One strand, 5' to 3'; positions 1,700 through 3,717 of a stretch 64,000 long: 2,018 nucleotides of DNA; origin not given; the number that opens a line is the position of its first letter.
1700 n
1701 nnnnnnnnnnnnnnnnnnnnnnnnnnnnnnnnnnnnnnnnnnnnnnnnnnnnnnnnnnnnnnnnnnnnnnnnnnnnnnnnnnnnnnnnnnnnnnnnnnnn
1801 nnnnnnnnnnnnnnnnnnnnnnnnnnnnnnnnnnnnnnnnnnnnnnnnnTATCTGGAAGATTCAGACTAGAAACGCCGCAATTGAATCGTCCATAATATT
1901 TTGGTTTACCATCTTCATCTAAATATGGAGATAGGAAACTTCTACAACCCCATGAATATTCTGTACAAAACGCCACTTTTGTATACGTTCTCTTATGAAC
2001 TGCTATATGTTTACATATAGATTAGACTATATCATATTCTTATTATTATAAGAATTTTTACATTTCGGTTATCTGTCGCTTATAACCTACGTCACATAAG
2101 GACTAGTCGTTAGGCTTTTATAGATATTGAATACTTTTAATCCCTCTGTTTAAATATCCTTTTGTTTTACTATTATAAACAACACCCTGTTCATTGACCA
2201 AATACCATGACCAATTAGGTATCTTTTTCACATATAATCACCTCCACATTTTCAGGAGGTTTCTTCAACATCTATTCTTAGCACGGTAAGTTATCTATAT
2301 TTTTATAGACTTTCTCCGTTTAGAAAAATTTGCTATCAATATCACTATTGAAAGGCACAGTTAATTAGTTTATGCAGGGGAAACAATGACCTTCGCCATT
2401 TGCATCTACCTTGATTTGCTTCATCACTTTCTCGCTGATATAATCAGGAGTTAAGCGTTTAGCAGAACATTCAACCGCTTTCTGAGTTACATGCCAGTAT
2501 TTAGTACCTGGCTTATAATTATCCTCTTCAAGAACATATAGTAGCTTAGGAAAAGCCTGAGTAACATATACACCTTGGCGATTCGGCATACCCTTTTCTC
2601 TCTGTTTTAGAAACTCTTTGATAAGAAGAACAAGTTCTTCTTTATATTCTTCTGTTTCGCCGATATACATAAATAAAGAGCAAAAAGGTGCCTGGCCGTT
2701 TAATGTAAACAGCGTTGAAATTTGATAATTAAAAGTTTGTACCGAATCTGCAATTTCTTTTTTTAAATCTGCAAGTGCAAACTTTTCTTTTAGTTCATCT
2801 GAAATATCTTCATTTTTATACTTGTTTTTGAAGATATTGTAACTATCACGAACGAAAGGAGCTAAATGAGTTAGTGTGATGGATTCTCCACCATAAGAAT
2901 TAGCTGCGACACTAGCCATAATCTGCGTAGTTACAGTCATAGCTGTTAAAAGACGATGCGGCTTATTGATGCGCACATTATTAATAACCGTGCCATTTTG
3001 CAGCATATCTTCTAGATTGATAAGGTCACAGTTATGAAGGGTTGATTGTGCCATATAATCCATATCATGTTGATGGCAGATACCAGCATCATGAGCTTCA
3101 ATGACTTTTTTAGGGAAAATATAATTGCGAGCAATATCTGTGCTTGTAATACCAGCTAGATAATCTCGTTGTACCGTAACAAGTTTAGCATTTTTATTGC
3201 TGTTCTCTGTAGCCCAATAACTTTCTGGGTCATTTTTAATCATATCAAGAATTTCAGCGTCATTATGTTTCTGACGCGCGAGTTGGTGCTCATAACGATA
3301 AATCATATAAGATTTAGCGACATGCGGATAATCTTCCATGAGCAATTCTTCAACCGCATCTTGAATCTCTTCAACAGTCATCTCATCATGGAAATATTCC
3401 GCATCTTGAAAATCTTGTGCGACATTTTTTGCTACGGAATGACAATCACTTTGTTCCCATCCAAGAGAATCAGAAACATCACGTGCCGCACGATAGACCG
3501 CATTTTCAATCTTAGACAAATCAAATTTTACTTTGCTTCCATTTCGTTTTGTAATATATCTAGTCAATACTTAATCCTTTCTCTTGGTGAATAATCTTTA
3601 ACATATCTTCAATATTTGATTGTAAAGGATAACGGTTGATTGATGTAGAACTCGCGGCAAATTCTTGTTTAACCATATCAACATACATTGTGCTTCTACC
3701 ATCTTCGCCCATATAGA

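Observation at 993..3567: nrdD interrupted by a ~390-nt ORF-less segment with group I intron core-like elements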

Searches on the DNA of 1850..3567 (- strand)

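Call 4: search_rna_families(source=window, start=1850, end=2500, threshold=evalue, max_evalue=10, show_alignments=3)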
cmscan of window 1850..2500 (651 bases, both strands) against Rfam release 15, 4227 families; matches with E-value up to 10: 8.
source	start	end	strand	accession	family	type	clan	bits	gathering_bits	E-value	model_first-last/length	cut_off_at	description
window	2003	2109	-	RF00028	Intron_gpI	Intron;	-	27.6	50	5.2e-05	1-253/253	no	Group I catalytic intron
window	2146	2214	-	RF00536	snoMe28S-Cm3227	Gene; snRNA; snoRNA; CD-box;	-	21.7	43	1.2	1-82/82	no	Small nucleolar RNA Me28S-Cm3227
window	2240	2319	-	RF00028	Intron_gpI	Intron;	-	16.5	50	0.11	60-138/253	no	Group I catalytic intron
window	2020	2073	-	RF00355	snoR28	Gene; snRNA; snoRNA; CD-box;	-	15.2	45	9.7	1-78/78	no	Small nucleolar RNA snoR28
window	2376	2466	+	RF01832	ROSE_2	Cis-reg; thermoregulator;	-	14.5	65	4.5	1-73/73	no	Repression of heat shock gene expression (ROSE) element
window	2081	2215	-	RF01819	RsaD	Gene; sRNA;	-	14.5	50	6.3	1-189/189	no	RNA Staph. aureus D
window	2431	2450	+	RF02523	ROSE_3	Cis-reg; thermoregulator;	-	13.2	43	6.4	36-54/69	no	Repression of heat shock gene expression (ROSE) element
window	2161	2267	-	RF02111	IS009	Gene;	-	11.4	117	3.6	1-199/199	no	IS009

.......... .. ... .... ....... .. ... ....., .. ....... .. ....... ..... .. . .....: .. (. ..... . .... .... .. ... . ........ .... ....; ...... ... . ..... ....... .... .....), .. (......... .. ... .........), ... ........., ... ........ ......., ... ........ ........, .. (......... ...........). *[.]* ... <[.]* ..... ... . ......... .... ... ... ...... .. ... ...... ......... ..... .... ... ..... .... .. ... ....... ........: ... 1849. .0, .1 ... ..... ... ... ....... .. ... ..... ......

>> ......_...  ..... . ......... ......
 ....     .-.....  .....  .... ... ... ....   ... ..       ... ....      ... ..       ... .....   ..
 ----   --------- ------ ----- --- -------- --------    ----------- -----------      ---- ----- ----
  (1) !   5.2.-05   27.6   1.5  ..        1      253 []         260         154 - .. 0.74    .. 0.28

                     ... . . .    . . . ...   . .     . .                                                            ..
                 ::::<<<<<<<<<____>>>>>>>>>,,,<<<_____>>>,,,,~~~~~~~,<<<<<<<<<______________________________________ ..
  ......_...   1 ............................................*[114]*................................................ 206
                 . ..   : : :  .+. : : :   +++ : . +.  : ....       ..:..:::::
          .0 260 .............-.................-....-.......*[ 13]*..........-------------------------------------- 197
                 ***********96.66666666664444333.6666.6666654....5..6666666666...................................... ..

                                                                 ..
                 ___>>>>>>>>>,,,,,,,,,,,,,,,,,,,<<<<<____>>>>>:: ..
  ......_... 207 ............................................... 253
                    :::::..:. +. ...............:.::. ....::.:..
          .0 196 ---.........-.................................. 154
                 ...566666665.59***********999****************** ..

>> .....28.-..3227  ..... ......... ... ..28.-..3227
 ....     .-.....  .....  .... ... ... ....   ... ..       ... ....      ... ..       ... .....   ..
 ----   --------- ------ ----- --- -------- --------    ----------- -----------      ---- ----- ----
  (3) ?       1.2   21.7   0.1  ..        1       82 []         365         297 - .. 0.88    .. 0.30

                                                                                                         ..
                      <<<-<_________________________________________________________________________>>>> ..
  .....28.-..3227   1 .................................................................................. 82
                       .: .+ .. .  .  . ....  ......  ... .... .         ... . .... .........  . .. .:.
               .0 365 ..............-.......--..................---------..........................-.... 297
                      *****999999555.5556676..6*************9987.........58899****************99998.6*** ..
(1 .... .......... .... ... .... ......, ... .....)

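Call 26: search_dna_similar(query=window:1951-2371:-, collection=phages, mode=distant, max_rows=40, max_evalue=0.001)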
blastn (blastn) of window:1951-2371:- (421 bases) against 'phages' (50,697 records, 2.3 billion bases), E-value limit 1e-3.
Records with a match: 461; places in all: 607; records where one place covers at least 80% of the query: 0.
Best place of each record, by identity: 95-99% 1; 90-95% 44; 80-90% 375; 60-80% 41.
By first word of the organism name: Staphylococcus 132; Pectobacterium 43; Bacillus 41; Yersinia 34; Vibrio 27; Enterococcus 25; Klebsiella 23; Lactococcus 20; Escherichia 19; Pseudomonas 14; and 31 more.
By host as written in the record: - 65; Staphylococcus aureus 33; Pectobacterium atrosepticum DSM18077 33; Yersinia pestis 31; Lactococcus lactis 12; Escherichia coli 10; Prevotella sp. 9; Staphylococcus carnosus TM300 9; and 147 more.
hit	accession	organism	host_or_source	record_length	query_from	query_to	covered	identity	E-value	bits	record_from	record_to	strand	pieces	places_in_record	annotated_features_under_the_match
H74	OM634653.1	Bacillus phage vB_BsuS_PJN02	Bacillus subtilis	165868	252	373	29%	72.1%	2e-6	60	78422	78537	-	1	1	none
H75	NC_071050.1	Bacillus phage vB_BsuS_PJN02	Bacillus subtilis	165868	252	373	29%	72.1%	2e-6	60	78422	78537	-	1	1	none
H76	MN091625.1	Staphylococcus phage PALS_1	Staphylococcus aureus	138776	302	418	28%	73.1%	5e-6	57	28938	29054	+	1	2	hypothetical protein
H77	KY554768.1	Lactococcus phage AM1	Lactococcus lactis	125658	261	374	27%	72.2%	2e-4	53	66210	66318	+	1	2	none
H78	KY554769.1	Lactococcus phage AM2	Lactococcus lactis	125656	261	374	27%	72.2%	2e-4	53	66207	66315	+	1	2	none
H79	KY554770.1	Lactococcus phage AM3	Lactococcus lactis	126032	261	374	27%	72.2%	2e-4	53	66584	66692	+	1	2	none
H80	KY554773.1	Lactococcus phage AM8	Lactococcus lactis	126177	261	374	27%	72.2%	2e-4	53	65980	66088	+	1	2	none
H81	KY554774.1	Lactococcus phage AM9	Lactococcus lactis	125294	261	374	27%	72.2%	2e-4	53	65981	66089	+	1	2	none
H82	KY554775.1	Lactococcus phage AM11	Lactococcus lactis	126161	261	374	27%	72.2%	2e-4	53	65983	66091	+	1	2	none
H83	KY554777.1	Lactococcus phage LW81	Lactococcus lactis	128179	261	374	27%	72.2%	2e-4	53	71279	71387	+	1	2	none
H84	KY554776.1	Lactococcus phage AM12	Lactococcus lactis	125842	261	374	27%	72.2%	2e-4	53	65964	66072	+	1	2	none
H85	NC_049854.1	Lactococcus phage AM1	Lactococcus lactis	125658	261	374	27%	72.2%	2e-4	53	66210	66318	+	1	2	none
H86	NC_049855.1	Lactococcus phage LW81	Lactococcus lactis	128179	261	374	27%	72.2%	2e-4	53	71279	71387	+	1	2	none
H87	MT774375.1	uncultured phage cr50_1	human feces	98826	324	417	22%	84.0%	2e-18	100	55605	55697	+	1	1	hypothetical protein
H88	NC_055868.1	uncultured phage cr50_1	human feces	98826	324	417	22%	84.0%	2e-18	100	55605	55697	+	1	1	HNH endonuclease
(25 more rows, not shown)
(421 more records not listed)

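Call 34: search_rna_families(sources=[L011, L012, L014, L022, L023, L025, L026, L028, L001, L002, L003, L008], threshold=gathering)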
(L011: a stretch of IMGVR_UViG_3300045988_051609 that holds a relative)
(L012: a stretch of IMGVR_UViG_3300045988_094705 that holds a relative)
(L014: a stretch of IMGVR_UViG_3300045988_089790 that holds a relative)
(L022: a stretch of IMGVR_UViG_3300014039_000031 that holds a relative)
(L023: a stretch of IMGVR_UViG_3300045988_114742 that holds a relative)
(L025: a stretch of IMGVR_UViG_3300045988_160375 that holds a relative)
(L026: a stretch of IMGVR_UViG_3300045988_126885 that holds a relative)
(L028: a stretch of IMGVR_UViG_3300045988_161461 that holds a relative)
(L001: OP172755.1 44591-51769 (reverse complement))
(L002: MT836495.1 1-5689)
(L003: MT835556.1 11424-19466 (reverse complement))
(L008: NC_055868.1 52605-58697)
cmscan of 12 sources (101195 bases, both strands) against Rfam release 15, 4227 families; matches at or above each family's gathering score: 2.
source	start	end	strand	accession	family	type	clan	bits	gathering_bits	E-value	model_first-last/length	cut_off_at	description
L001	7037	7116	-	RF02924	skipping-rope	Gene; sRNA;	-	65.5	36.7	2.6e-13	1-80/80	no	skipping-rope RNA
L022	5383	5711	+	RF00028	Intron_gpI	Intron;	-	56.3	50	2e-11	1-253/253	no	Group I catalytic intron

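Call 65: get_annotated_region(hit=H85, flank=2500)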
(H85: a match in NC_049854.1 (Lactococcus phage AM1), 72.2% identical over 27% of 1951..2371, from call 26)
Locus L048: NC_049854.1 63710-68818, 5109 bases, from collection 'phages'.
description: Lactococcus phage AM1, complete genome.
organism: Lactococcus phage AM1 (NCBI taxid 1965467)
taxonomy: Viruses; Duplodnaviria; Heunggongvirae; Uroviricota; Caudoviricetes; Audreyjarvisvirus; Audreyjarvisvirus AM1
host: Lactococcus lactis; source: cheese whey; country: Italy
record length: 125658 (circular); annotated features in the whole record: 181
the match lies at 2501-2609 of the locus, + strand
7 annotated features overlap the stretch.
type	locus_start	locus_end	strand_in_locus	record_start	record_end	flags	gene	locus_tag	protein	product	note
CDS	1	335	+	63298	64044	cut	-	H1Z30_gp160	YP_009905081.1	ribonucleotide reductase large subunit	-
CDS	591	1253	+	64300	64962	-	-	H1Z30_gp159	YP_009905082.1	HNH endonuclease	-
CDS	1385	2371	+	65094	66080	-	-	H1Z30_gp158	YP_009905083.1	ribonucleotide reductase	-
CDS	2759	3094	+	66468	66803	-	-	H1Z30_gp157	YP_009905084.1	ribonucleotide reductase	-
CDS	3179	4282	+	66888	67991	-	-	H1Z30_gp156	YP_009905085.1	HNH endonuclease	-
CDS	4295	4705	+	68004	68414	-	-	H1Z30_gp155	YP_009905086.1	hypothetical protein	-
CDS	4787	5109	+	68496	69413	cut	-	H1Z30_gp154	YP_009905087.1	HNH endonuclease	-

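Call 66: get_annotated_region(hit=H75, flank=2000)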
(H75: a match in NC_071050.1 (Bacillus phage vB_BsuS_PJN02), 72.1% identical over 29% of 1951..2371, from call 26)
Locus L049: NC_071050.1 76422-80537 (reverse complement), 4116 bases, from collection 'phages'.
description: Bacillus phage vB_BsuS_PJN02, complete genome.
organism: Bacillus phage vB_BsuS_PJN02 (NCBI taxid 2920374)
taxonomy: Viruses; Duplodnaviria; Heunggongvirae; Uroviricota; Caudoviricetes; Zhangjivirus; Zhangjivirus PJN02
host: Bacillus subtilis; source: waste water; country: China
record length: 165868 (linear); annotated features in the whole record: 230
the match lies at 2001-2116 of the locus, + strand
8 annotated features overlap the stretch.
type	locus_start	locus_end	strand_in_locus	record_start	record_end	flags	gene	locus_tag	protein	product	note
CDS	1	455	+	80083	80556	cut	-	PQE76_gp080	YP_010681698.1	transposase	-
CDS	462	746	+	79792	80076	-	-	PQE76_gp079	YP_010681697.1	putative transcriptional regulator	-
CDS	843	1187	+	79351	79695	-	-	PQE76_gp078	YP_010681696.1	thymidylate synthase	-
CDS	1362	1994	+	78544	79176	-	-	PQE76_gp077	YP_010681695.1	homing endonuclease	-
CDS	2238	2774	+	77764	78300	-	-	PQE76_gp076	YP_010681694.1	thymidylate synthase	-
CDS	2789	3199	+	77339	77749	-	-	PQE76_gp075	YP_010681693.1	hypothetical protein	-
CDS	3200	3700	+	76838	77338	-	-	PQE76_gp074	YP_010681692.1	dihydrofolate reductase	-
CDS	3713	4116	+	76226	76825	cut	-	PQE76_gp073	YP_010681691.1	head maturation protease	-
